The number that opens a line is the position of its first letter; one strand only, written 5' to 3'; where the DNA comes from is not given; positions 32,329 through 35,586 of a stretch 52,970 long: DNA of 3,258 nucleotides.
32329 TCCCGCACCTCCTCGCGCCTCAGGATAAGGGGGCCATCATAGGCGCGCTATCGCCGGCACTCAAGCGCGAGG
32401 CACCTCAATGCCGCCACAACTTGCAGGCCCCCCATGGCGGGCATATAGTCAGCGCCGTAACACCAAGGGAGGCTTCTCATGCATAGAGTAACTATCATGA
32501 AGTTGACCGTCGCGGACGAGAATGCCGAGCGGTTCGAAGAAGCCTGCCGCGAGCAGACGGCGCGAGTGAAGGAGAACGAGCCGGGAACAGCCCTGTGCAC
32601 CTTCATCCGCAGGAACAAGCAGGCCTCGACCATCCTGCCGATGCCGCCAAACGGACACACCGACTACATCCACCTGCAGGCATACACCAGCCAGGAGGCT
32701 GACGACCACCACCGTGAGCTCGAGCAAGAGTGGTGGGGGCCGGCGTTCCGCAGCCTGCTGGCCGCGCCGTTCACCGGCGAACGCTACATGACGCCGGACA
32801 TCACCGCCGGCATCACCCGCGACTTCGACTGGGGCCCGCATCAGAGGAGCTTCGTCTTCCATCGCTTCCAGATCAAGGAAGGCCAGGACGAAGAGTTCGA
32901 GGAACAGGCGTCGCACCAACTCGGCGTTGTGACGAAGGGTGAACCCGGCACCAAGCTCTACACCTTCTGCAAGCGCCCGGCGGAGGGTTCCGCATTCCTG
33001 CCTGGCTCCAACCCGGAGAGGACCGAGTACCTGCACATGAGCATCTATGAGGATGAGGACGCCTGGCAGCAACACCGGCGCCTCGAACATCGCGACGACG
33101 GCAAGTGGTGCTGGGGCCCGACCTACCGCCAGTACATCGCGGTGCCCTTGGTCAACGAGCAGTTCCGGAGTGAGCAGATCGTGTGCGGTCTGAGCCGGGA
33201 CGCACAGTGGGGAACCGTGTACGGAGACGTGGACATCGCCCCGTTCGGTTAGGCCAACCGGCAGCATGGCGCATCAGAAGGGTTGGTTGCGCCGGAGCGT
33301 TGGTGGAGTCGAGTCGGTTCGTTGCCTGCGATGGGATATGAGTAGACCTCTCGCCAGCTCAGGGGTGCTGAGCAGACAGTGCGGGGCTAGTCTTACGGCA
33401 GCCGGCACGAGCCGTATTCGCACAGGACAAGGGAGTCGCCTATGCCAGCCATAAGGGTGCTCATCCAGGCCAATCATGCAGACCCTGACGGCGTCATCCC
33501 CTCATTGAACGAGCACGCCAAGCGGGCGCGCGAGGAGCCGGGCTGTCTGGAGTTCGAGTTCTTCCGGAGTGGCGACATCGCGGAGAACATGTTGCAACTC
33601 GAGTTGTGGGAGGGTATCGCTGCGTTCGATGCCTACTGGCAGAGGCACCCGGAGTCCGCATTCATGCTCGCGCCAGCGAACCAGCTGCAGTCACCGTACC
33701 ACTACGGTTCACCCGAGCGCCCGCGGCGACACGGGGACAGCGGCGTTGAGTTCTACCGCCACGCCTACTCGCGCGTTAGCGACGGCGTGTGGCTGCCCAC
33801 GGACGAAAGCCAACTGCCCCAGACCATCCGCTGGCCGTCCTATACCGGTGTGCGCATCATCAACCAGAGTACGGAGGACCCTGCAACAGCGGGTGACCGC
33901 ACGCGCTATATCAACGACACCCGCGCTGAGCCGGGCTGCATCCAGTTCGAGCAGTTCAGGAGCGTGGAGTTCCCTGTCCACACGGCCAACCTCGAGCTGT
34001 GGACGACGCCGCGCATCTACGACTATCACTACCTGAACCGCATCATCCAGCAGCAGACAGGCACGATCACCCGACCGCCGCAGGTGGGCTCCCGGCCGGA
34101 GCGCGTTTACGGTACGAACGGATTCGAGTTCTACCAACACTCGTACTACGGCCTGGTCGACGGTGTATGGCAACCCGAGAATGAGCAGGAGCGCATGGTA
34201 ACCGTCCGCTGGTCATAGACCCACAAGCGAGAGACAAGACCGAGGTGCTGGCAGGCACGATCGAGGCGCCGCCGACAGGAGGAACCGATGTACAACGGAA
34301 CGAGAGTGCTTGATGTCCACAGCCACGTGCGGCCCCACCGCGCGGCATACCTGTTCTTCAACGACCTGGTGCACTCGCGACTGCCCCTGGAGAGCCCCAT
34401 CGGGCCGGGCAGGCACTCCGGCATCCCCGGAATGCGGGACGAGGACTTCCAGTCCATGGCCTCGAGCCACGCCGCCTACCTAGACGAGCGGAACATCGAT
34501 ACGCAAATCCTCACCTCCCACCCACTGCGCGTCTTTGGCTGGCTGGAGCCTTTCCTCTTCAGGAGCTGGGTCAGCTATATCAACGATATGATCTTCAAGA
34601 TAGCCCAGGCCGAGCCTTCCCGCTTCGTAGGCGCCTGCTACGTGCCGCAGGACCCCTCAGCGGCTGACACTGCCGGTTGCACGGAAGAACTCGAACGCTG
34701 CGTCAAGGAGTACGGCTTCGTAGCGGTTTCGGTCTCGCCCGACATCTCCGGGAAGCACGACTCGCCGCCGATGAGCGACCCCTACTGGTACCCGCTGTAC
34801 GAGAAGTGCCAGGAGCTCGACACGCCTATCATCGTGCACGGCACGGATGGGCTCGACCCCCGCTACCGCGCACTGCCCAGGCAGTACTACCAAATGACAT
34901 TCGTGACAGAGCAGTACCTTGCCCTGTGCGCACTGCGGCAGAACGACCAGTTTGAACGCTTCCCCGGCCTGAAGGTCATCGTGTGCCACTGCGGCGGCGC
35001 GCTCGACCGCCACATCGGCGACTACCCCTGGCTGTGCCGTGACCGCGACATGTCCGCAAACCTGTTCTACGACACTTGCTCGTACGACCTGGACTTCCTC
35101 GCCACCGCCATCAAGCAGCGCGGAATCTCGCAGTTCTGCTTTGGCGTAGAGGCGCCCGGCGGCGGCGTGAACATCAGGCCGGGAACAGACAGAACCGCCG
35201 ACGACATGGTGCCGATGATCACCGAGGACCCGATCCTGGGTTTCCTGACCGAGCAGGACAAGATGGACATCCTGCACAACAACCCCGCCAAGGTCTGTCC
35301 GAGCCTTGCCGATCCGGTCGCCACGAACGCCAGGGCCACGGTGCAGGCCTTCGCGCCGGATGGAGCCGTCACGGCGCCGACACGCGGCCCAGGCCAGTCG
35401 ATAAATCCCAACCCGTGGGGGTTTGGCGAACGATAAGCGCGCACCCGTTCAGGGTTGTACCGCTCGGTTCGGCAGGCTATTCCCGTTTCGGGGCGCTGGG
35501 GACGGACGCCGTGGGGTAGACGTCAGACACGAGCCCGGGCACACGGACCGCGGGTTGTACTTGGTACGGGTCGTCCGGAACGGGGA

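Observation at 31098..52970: Large regulator-free aromatic catabolism cluster built from paralog pairs; possibly an undescribed pathway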

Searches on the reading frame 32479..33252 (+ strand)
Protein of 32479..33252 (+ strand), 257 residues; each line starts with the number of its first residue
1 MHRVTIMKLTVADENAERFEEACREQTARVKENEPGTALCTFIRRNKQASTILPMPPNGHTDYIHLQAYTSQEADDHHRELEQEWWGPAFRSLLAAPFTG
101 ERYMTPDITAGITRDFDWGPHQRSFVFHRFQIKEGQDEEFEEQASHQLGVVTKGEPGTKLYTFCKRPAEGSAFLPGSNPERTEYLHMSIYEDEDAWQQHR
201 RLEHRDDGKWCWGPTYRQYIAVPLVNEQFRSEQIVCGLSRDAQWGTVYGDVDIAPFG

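Call 4: search_protein_families(library=pfam, proteins=[window:32479-33252:+])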
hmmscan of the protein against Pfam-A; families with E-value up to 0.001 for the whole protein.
window:32479-33252:+ (257 aa): 1 family
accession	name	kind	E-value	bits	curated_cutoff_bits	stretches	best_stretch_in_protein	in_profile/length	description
PF03992.22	ABM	-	1.2e-14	54.7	23.1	2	127-204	5-71/78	Antibiotic biosynthesis monooxygenase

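Call 16: search_protein_families(library=ncbifam, proteins=[window:32479-33252:+], max_evalue=0.00001)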
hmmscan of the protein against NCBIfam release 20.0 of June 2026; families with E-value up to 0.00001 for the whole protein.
window:32479-33252:+ (257 aa): 0 families

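Call 35: search_solved_structures(query=window:32479-33252:+, max_evalue=1)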
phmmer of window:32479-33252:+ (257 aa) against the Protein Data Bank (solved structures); distinct sequences matched with E-value up to 1: 4.
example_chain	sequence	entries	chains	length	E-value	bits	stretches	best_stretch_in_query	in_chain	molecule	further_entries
4fum_A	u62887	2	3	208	0.37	13.5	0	117-181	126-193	Accumulation associated protein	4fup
4fun_A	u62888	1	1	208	0.53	13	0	117-181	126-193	Accumulation associated protein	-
4fuo_A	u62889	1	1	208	0.56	12.9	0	113-181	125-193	Accumulation associated protein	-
5tu7_A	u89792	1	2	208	0.66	12.7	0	113-181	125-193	Accumulation-associated protein Aap G511-spacer-G513 (consensus G5-spacer-consensus G5)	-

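Call 54: find_homologous_proteins(query=window:32479-33252:+, max_evalue=0.001)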
Query window:32479-33252:+ (257 aa): 5 proteins with E <= 0.001 among 157 candidates.
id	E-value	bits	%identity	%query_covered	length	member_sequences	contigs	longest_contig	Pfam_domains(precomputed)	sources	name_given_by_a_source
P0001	5.3e-174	595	96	100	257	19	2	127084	PF03992.23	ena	-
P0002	1.9e-146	505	81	100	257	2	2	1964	PF03992.23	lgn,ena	-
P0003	7.9e-110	385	63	100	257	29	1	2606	PF03992.23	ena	-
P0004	1.3e-108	381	64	100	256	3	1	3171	PF03992.23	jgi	jgi:quinol monooxygenase YgiN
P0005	1.5e-84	302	54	100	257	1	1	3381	PF03992.23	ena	-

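Call 65: predict_structure(alignment_id=A2)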
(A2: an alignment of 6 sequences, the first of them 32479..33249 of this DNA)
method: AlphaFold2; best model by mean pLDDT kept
length: 257 residues; sequences in the alignment: 6
mean_pLDDT: 81.9   pTM: 0.81
mean pLDDT of the five models: 81.9, 80.7, 80.7, 80.6, 76.7
residues with pLDDT >= 90: 59; 70-90: 161; 50-70: 31; < 50: 6
segments of 3 or more residues with pLDDT < 50: 253-257
pLDDT, mean of each block of 10 residues (from residue 1): 85 95 93 91 81 83 90 89 80 88 72 85 81 88 82 81 78 68 86 86 72 79 81 89 67 48
secondary structure, 60 per line:
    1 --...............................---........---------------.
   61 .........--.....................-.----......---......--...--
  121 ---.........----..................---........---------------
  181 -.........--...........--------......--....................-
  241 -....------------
elements in order: E3-12 H13-33 E37-44 E60-69 H72-92 E99-104 E108-113 E116-118 E124-132 H137-154 E158-165 E182-190 H193-203 H212-217 E220-230 E234-239 E242-245

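Call 69: fold_search(model_id=the predicted structure, library=pdb)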
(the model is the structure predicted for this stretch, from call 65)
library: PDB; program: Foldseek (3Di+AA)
matches with E <= 10: 1100; with E <= 0.001: 131
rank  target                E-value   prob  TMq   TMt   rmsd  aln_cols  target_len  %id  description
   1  3f44                  2.5e-11  1.00  0.68  0.81   3.8       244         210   12  Crystal structure of putative monooxygenase (YP_193413.1) from Lactobacillus acidophilus NCFM at 1.55 A resolution (released 2008-11-18)
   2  3mcs_A                2.0e-10  1.00  0.67  0.78   3.6       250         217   12  Crystal structure of Putative monooxygenase (FN1347) from FUSOBACTERIUM NUCLEATUM SUBSP. NUCLEATUM ATCC 25586 at 2.55  (released 2010-05-19)
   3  3mcs_B                2.1e-10  1.00  0.67  0.77   3.6       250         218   12  Crystal structure of Putative monooxygenase (FN1347) from FUSOBACTERIUM NUCLEATUM SUBSP. NUCLEATUM ATCC 25586 at 2.55  (released 2010-05-19)
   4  6qjc_A                2.0e-09  1.00  0.51  0.45   8.3       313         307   12  Dimethyl disulfide inhibited sulfur oxygenase reductase (released 2020-02-05)
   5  6qo0_A                2.4e-09  1.00  0.54  0.47   7.1       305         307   12  I47W mutated sulfur oxygenase reductase from Acidianus ambivaens (released 2020-03-04)
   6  6qmv_A                3.1e-09  1.00  0.55  0.48   7.1       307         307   11  E87D sulfur oxygenase reductase (released 2020-03-04)
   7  6qne_A                3.7e-09  1.00  0.54  0.47   7.2       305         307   11  Y102G mutated sulfur oxygenase reductase from Acidianus ambivalens (released 2020-03-04)
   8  5f9p_B                5.1e-09  1.00  0.45  0.47   9.4       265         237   15  Crystal structure study of anthrone oxidase-like protein (released 2016-12-14)
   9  2cb2_A                6.5e-09  1.00  0.51  0.44   8.4       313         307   12  Sulfur Oxygenase Reductase from Acidianus Ambivalens (released 2006-02-24)
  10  6qkm_A                7.3e-09  1.00  0.53  0.46   8.1       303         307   11  Diallyl trisulfide inhibited sulfur oxygenase reductase (released 2020-02-19)
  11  3bxv                  8.3e-09  1.00  0.53  0.46   8.6       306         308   11  Crystal structure studies on sulfur oxygenase reductase from Acidianus tengchongensis (released 2009-01-20)
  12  6m35_A                1.4e-08  1.00  0.55  0.47   8.3       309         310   13  Crystal structure of sulfur oxygenase reductase from Sulfurisphaera tokodaii (released 2020-07-15)
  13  6qpa_O                5.9e-08  1.00  0.55  0.48   6.8       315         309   10  Halothiobacillus neapolitanus sulfur oxygenase reductase (released 2020-03-18)
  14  6qpa_A                7.9e-08  1.00  0.53  0.46   7.5       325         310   10  Halothiobacillus neapolitanus sulfur oxygenase reductase (released 2020-03-18)
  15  9kdp_A                1.1e-06  1.00  0.40  0.43   7.5       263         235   11  Crystal structure of monooxygenase PenE (released 2025-07-09)
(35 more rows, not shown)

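Call 70: search_protein_representatives(protein=window:32479-33252:+)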
Query: 257 residues. Proteins with E-value up to 0.001 (for the whole library): 24; up to 1e-10: 15; up to 1e-30: 4. The best 24 are listed.
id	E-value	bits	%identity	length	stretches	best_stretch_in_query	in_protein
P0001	1.7e-174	595.0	96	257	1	1-257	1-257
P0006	1.6e-42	162.3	38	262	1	1-245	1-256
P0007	2.1e-40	155.3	36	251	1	1-244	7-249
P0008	9.0e-40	153.3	35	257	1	7-248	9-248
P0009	4.6e-30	121.5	33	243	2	3-196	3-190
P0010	2.4e-29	119.1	35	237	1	3-245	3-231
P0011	1.4e-28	116.5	33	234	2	132-246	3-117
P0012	7.7e-26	107.6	32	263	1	4-246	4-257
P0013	1.7e-24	103.2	36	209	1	52-244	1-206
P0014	9.7e-22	94.2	32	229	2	107-247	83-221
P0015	2.1e-17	80.0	44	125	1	11-121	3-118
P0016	5.0e-17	78.7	29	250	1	4-246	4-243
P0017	8.1e-16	74.7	47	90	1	164-247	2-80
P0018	3.7e-12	62.8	35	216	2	85-242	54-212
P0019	1.9e-11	60.4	28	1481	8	43-96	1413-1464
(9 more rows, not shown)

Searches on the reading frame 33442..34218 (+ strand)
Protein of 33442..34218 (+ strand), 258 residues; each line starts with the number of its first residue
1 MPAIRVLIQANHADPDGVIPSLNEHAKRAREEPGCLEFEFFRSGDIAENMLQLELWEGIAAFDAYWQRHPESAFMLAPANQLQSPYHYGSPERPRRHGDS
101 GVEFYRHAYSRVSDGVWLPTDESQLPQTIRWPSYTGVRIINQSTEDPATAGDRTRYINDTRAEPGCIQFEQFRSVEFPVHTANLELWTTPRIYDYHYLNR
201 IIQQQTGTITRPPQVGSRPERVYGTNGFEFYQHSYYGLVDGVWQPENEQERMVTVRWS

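Call 4: search_protein_families(library=pfam, proteins=[window:33442-34218:+])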
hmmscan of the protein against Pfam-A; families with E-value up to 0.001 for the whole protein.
window:33442-34218:+ (258 aa): 1 family
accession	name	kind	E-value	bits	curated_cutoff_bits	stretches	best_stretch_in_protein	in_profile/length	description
PF03992.22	ABM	-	2.6e-10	40.8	23.1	1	21-65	21-66/78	Antibiotic biosynthesis monooxygenase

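Call 16: search_protein_families(library=ncbifam, proteins=[window:33442-34218:+], max_evalue=0.00001)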
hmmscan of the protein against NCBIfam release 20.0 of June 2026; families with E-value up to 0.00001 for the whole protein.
window:33442-34218:+ (258 aa): 0 families

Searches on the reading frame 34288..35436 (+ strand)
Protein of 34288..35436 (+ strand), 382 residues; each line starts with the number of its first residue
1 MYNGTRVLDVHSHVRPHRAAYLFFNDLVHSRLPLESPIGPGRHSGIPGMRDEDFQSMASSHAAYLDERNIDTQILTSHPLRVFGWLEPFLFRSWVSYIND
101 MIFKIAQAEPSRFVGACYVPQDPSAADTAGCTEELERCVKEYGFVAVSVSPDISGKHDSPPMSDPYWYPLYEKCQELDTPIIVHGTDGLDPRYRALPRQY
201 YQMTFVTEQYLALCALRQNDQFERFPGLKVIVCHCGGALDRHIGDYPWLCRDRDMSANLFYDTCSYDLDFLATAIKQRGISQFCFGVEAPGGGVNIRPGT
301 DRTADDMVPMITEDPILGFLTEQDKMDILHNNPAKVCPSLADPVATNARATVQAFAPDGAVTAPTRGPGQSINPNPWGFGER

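Call 4: search_protein_families(library=pfam, proteins=[window:34288-35436:+])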
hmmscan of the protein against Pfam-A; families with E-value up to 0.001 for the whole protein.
window:34288-35436:+ (382 aa): 1 family
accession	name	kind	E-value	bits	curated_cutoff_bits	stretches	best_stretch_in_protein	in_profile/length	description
PF04909.20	Amidohydro_2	-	1.8e-31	110.4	26.4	1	81-336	48-286/289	Amidohydrolase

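Call 16: search_protein_families(library=ncbifam, proteins=[window:34288-35436:+], max_evalue=0.00001)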
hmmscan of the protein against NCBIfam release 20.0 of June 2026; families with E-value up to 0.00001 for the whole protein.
window:34288-35436:+ (382 aa): 0 families

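Call 22: search_solved_structures(query=window:34288-35436:+, max_evalue=0.001)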
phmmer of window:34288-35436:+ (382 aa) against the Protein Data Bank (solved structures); distinct sequences matched with E-value up to 0.001: 33.
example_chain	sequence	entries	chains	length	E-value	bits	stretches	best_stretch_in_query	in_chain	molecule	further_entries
2gwg_A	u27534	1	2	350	1.3e-37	132.9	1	55-341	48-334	4-oxalomesaconate hydratase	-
6dxq_A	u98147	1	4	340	1.1e-33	120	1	57-340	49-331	4-oxalomesaconate hydratase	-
6dwv_B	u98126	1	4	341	1.1e-33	120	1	57-340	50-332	4-oxalomesaconate hydratase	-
6dxs_A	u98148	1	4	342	2.6e-33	118.8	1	57-340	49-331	4-oxalomesaconate hydratase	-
5vn5_A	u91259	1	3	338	1e-32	116.8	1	58-336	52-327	2,2',3-trihydroxy-3'-methoxy-5,5'-dicarboxybiphenyl meta-cleavage compound hydrolase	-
6e6i_A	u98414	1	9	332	1.1e-32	116.7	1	58-336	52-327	2,2',3-trihydroxy-3'-methoxy-5,5'-dicarboxybiphenyl meta-cleavage compound hydrolase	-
4ign_A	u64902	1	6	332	3.6e-13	52.4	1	64-244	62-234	2-amino-3-carboxymuconate-6-semialdehyde decarboxylase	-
4igm_A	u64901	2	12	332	3.6e-13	52.4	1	64-244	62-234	2-amino-3-carboxymuconate-6-semialdehyde decarboxylase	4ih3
4ofc_A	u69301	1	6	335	3.7e-13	52.4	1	64-244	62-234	2-amino-3-carboxymuconate-6-semialdehyde decarboxylase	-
2wm1_A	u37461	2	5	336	3.8e-13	52.3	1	64-244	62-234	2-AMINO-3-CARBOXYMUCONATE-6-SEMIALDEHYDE DECARBOXYLASE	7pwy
3s4t_A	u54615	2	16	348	1.3e-12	50.6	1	62-239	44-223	Amidohydrolase 2 | Gamma-resorcylate decarboxylase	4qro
2dvt_A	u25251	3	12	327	1.9e-08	36.9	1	68-239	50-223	Thermophilic reversible gamma-resorcylate decarboxylase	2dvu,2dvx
6jqw_A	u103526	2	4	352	1.2e-07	34.2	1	83-238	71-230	Salicylate decarboxylase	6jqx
8h41_A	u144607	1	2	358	1.3e-07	34.1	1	83-238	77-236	Salicylate decarboxylase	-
4inf_A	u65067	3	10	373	3.6e-07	32.7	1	65-240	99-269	METAL-DEPENDENT HYDROLASE | 5-Carboxyvanillate Decarboxylase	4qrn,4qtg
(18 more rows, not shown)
